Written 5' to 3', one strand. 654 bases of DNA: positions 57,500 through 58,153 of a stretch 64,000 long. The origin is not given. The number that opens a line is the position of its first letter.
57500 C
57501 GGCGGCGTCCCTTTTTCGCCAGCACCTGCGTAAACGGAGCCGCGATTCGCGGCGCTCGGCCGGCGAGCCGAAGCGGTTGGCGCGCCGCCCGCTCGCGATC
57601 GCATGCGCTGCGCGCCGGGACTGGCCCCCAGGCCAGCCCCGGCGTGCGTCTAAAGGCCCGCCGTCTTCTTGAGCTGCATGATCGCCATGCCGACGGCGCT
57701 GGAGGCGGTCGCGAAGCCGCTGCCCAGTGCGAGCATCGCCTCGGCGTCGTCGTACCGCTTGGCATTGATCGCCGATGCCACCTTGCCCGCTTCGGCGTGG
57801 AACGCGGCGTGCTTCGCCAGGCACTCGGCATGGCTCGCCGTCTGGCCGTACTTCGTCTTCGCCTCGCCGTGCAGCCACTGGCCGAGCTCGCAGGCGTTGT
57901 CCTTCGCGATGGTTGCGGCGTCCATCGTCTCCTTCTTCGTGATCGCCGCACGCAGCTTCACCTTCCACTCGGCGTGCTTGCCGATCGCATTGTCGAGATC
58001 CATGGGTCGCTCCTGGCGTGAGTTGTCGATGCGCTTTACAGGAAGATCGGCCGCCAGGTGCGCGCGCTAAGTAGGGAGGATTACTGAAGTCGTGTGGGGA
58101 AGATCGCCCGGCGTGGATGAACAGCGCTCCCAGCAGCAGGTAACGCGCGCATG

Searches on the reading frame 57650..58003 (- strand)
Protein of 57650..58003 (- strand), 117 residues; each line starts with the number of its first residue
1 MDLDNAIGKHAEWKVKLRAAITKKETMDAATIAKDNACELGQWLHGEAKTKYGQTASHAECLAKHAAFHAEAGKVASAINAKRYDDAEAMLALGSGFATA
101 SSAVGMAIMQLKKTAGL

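Call 3: search_protein_families(library=ncbifam, proteins=[window:57650-58003:-], max_evalue=0.01)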
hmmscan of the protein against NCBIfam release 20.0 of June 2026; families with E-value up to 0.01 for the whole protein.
window:57650-58003:- (117 aa): 1 family
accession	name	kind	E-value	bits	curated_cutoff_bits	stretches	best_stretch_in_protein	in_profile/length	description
NF007380.0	PRK09894.1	equivalog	3.2e-07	30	256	1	2-88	14-102/296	diguanylate cyclase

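Call 4: search_protein_families(library=pfam, proteins=[window:57650-58003:-], max_evalue=0.01)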
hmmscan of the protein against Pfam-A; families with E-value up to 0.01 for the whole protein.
window:57650-58003:- (117 aa): 1 family
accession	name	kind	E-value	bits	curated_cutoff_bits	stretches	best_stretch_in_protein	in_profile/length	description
PF13682.11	CZB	-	5.8e-11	43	29.4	1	10-75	1-63/64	Chemoreceptor zinc-binding domain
